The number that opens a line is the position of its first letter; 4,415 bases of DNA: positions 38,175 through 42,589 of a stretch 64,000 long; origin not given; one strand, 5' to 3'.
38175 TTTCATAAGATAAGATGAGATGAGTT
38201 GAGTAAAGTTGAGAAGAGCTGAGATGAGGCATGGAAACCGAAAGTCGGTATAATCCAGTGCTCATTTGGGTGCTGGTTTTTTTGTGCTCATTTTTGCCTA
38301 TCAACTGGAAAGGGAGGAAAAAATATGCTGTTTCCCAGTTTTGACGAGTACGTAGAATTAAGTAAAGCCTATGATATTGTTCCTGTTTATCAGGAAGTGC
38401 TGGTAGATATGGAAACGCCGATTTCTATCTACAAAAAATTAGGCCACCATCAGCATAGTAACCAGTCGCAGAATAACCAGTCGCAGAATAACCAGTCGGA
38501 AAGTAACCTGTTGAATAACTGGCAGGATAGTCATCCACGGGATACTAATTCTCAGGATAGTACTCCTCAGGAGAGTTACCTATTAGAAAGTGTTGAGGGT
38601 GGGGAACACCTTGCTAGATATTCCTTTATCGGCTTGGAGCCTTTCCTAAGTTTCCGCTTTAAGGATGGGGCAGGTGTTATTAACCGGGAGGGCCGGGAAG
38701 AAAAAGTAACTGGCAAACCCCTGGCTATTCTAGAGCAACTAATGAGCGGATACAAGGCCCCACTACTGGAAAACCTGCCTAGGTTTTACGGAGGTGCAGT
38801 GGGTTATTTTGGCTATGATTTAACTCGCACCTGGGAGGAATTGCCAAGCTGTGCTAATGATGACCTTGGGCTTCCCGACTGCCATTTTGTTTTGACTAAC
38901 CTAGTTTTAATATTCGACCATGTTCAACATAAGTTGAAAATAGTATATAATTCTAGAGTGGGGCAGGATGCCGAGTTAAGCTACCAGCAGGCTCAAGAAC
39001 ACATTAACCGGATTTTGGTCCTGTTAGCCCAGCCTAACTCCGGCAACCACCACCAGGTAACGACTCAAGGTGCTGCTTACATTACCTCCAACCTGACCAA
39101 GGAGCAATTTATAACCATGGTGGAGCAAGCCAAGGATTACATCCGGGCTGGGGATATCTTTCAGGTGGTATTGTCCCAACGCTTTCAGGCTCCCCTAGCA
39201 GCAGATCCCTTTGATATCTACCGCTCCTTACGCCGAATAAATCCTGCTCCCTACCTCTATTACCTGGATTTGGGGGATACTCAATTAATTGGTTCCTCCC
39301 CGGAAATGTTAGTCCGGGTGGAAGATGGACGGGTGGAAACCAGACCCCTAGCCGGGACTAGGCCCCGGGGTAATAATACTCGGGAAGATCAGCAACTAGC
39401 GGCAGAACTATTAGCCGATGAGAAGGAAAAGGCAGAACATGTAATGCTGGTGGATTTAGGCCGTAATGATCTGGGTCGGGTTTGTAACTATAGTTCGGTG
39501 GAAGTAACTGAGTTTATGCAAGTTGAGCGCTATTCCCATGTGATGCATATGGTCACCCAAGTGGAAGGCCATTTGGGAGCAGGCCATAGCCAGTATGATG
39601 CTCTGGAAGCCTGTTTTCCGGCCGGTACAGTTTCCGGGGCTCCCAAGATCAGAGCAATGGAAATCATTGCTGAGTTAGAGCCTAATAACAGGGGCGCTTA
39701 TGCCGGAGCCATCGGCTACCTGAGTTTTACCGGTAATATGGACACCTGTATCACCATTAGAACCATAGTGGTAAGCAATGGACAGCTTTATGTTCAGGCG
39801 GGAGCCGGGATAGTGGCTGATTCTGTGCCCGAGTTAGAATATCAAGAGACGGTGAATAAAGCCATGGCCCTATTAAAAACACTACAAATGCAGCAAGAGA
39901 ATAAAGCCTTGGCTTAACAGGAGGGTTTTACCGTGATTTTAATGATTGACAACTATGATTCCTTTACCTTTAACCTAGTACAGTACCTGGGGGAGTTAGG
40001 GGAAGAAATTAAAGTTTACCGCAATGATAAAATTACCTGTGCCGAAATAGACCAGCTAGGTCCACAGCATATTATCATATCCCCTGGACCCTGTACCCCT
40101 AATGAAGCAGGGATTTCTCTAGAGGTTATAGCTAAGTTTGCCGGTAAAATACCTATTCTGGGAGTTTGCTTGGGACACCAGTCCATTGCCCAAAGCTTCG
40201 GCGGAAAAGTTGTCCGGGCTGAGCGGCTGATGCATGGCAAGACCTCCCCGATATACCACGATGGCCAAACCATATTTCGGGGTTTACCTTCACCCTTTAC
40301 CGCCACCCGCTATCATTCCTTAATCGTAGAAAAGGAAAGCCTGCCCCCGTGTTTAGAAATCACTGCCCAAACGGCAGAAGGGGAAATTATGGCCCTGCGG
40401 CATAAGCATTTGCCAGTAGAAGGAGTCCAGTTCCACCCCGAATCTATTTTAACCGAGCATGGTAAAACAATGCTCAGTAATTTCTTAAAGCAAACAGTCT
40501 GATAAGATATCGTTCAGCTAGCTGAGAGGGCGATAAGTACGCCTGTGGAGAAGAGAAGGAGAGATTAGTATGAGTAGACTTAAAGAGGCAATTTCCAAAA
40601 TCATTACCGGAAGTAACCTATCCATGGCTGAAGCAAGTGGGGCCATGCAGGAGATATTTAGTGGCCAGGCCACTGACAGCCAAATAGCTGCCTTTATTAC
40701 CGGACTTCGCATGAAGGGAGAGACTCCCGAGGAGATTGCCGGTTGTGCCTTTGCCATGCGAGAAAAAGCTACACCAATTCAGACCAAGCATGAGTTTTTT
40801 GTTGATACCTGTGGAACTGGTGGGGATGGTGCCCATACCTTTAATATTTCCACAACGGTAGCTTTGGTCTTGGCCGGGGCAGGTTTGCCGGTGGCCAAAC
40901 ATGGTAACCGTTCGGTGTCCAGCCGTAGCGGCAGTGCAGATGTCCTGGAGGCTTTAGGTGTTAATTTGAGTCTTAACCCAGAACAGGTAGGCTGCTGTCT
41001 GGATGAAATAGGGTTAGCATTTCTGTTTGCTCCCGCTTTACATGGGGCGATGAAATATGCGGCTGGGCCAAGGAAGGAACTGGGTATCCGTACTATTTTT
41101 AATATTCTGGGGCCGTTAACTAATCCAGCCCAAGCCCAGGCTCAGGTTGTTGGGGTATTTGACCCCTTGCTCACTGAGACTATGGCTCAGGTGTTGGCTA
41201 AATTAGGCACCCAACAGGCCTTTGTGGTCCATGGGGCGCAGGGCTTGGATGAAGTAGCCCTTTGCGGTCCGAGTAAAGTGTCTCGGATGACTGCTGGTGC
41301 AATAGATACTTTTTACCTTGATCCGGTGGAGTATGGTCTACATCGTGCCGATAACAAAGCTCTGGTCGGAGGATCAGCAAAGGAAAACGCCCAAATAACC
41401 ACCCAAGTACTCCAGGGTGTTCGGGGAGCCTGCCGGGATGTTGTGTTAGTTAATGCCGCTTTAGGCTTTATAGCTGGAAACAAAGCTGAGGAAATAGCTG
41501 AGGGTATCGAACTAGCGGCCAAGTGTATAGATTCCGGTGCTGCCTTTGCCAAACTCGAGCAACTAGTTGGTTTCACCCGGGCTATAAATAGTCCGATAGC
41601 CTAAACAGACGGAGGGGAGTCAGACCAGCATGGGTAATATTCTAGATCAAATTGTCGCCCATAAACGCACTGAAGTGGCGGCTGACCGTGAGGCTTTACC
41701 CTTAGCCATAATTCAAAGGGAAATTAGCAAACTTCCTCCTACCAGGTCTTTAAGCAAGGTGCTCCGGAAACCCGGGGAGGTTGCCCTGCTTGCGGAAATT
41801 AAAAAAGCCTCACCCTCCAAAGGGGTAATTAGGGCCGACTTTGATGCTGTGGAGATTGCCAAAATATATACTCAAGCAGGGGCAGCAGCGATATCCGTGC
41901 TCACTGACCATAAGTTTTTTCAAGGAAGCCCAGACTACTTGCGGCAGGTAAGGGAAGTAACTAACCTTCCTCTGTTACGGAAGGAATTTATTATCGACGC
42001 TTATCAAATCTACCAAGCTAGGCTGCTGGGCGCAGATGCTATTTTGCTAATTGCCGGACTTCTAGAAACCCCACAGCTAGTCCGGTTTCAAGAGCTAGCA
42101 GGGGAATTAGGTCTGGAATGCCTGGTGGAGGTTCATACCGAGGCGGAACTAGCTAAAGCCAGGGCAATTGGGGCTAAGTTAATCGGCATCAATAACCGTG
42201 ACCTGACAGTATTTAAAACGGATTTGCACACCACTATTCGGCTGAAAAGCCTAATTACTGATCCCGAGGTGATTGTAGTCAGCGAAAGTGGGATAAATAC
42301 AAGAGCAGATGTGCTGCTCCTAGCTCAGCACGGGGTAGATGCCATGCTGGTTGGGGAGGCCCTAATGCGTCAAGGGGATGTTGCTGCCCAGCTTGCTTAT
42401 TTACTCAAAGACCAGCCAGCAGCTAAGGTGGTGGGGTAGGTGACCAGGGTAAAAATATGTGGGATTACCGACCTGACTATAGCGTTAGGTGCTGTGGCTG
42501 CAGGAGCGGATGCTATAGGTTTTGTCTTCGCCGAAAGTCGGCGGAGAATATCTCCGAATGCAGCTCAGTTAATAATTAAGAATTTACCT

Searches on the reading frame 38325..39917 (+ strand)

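Call 27: search_protein_families(library=ncbifam, max_evalue=1e-40, proteins=[window:38325-39917:+])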
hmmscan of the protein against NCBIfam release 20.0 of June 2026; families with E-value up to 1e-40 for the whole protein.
window:38325-39917:+ (530 aa): 23 families
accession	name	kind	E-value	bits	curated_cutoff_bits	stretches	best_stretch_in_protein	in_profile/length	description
TIGR00564.1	trpE_most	equivalog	3.6e-175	583.3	517.7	1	82-520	17-454/455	anthranilate synthase component I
NF010086.0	PRK13571.1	equivalog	8.7e-159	529.3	693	1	83-523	50-500/510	anthranilate synthase component I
TIGR01820.1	TrpE-arch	equivalog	2.7e-144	481.8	512.05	1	82-520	13-448/449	anthranilate synthase component I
TIGR01824.1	PabB-clade2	equivalog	3.9e-113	378.3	408.55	1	156-516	1-355/355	aminodeoxychorismate synthase, component I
NF004610.0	PRK05940.1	equivalog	3.6e-112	375.5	568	1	129-525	74-464/467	anthranilate synthase component I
NF010089.0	PRK13574.1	equivalog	1.9e-108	363.2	527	1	85-518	27-416/421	anthranilate synthase component I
NF006563.0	PRK09070.1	equivalog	4.5e-108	361.8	514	1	85-522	26-446/447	aminodeoxychorismate synthase component I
NF010079.0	PRK13564.1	equivalog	1.8e-107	360.3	471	1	159-525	147-516/521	anthranilate synthase component 1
NF010087.0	PRK13572.1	equivalog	9.2e-107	357.4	580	1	84-523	24-434/435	anthranilate synthase component I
NF012009.0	PRK15465.1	equivalog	1.8e-97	326.7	622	1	86-520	33-451/453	aminodeoxychorismate synthase component 1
TIGR00553.1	pabB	equivalog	5e-94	315.1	328.4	1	159-514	2-327/329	aminodeoxychorismate synthase component I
NF010082.0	PRK13567.1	equivalog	1.6e-92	310.7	576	1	85-518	25-465/468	anthranilate synthase component I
TIGR00565.1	trpE_proteo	equivalog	2.9e-91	306.8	494.65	1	159-521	130-494/498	anthranilate synthase component I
NF010081.0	PRK13566.1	equivalog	1.2e-84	284.9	645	1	157-527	158-514/729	anthranilate synthase component I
NF005698.0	PRK07508.1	equivalog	3.7e-76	256.1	452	1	247-517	104-376/383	aminodeoxychorismate synthase component I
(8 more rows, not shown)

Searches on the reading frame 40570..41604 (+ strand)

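Call 27: search_protein_families(library=ncbifam, max_evalue=1e-40, proteins=[window:40570-41604:+])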
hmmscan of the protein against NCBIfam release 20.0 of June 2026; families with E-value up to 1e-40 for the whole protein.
window:40570-41604:+ (344 aa): 3 families
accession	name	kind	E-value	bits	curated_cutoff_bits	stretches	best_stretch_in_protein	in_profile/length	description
TIGR01245.1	trpD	equivalog_domain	1.2e-124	416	199.05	1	9-334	2-329/330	anthranilate phosphoribosyltransferase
NF011201.0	PRK14607.1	equivalog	3.4e-123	412.1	670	1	4-338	195-530/534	bifunctional anthranilate synthase component II/anthranilate phosphoribosyltransferase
NF007073.0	PRK09522.1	equivalog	7.1e-73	246.3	738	1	4-330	200-525/531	bifunctional anthranilate synthase glutamate amidotransferase component TrpG/anthranilate phosphoribosyltransferase TrpD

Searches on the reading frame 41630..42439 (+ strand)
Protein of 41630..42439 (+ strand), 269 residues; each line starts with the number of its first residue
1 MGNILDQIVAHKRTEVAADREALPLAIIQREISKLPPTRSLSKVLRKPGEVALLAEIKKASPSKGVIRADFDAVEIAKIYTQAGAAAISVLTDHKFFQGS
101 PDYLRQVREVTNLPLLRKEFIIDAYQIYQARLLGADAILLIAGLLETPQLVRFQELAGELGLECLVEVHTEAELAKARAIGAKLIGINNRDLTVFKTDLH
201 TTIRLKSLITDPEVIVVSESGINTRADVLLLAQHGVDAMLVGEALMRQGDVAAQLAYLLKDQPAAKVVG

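Call 27: search_protein_families(library=ncbifam, max_evalue=1e-40, proteins=[window:41630-42439:+])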
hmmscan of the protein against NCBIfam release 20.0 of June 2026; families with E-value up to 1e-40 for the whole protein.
window:41630-42439:+ (269 aa): 14 families
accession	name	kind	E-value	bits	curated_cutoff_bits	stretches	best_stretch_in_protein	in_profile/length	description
NF001377.0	PRK00278.2-4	equivalog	3.5e-100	334.5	260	1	3-259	2-256/259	indole-3-glycerol phosphate synthase TrpC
NF001373.0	PRK00278.1-6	equivalog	1.5e-94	316.1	317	1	1-260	1-262/263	indole-3-glycerol phosphate synthase TrpC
NF001372.0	PRK00278.1-4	subfamily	1.5e-92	309.9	370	1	3-261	30-294/295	indole-3-glycerol phosphate synthase TrpC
NF001370.0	PRK00278.1-2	equivalog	1.2e-87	293.6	348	1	1-261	1-263/266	indole-3-glycerol phosphate synthase TrpC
NF006945.0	PRK09427.1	equivalog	2.8e-80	270.1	380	1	2-261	7-260/461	bifunctional indole-3-glycerol-phosphate synthase TrpC/phosphoribosylanthranilate isomerase TrpF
NF001375.0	PRK00278.2-2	equivalog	1.3e-77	260.6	360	1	4-262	1-251/255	indole-3-glycerol phosphate synthase TrpC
NF001378.0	PRK00278.2-5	equivalog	7e-75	251.6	360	1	4-259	2-259/263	indole-3-glycerol phosphate synthase TrpC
NF001371.0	PRK00278.1-3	equivalog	3.4e-72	242.9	307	1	2-256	2-249/255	indole-3-glycerol phosphate synthase TrpC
NF001369.0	PRK00278.1-1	equivalog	1e-68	231.4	329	1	3-260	4-259/271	indole-3-glycerol phosphate synthase TrpC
NF001376.0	PRK00278.2-3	equivalog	1.1e-64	218.4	284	1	33-259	27-252/255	indole-3-glycerol phosphate synthase TrpC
NF010562.0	PRK13957.1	equivalog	1e-55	188.6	414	1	3-254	8-247/252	indole-3-glycerol-phosphate synthase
NF041303.1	Indglycph_syn_Halo_TrpC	equivalog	1.7e-51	175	380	1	46-254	42-244/250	indole-3-glycerol phosphate synthase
NF010375.0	PRK13802.1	equivalog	1.8e-47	161.8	1386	1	4-256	3-254/695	bifunctional indole-3-glycerol phosphate synthase/tryptophan synthase subunit beta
NF001374.0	PRK00278.2-1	equivalog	3.1e-46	157.8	258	1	45-251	40-243/249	indole-3-glycerol phosphate synthase TrpC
